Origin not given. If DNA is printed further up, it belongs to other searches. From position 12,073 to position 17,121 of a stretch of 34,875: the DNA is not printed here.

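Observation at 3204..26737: BIME-like mosaics of GC-rich palindromic modules fill five intergenic regions of an AT-rich genome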

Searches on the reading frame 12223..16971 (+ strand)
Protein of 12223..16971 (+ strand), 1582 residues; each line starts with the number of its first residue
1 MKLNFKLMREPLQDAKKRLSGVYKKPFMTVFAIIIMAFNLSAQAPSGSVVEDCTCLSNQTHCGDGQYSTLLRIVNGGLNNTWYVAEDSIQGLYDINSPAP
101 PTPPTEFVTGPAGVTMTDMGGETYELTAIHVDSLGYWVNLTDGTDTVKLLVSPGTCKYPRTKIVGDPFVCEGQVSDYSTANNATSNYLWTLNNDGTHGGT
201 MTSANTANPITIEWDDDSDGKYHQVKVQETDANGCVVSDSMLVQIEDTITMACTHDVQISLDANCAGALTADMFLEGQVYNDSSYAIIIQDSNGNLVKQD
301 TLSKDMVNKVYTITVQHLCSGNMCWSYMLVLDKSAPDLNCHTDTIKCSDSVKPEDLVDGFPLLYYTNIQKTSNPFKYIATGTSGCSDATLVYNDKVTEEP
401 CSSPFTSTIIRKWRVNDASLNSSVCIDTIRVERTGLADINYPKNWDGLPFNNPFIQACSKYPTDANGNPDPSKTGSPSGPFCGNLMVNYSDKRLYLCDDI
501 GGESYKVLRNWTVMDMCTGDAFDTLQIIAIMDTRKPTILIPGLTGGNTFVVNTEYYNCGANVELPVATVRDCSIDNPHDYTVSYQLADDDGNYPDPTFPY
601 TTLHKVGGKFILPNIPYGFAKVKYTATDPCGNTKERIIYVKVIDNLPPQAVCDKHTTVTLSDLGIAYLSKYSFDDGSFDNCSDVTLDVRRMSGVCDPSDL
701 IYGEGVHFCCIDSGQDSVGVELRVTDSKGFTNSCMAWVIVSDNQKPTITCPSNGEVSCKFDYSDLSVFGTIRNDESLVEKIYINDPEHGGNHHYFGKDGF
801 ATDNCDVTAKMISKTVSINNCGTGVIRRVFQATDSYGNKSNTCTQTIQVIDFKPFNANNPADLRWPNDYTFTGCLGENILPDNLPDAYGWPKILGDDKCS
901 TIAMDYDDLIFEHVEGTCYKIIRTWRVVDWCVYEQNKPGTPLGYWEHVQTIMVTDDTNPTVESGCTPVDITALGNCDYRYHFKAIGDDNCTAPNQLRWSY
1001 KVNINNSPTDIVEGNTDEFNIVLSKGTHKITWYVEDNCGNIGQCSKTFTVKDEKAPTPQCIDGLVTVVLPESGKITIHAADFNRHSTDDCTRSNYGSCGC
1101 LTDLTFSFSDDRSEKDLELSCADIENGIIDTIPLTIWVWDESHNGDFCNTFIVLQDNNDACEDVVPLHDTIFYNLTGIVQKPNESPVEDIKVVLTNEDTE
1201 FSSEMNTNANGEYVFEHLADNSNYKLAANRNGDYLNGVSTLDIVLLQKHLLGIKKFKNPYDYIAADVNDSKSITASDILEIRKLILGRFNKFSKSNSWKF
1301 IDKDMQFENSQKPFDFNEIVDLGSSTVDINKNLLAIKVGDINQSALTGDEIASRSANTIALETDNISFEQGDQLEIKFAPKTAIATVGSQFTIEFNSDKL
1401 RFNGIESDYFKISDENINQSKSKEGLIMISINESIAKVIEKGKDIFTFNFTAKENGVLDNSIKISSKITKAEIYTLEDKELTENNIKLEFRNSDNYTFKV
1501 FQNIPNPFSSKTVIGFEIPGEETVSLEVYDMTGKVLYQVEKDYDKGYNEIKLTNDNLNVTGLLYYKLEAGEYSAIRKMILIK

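Call 11: search_protein_families(library=pfam, proteins=[window:12223-16971:+])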
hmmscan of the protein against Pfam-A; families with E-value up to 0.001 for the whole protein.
window:12223-16971:+ (1582 aa): 4 families
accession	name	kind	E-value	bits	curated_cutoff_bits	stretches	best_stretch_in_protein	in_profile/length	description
PF13620.12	CarboxypepD_reg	-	6.2e-09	36.5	32.3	1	1175-1232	2-58/82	Carboxypeptidase regulatory-like domain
PF17210.9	SdrD_B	-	7.3e-06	26.6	29.7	1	1179-1234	16-70/112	SdrD B-like domain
PF00404.24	Dockerin_1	-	0.00023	21.7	22.9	1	1238-1286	10-57/57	Dockerin type I domain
PF18962.6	Por_Secre_tail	-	0.00052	20.7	27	1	1505-1579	3-74/75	Secretion system C-terminal sorting domain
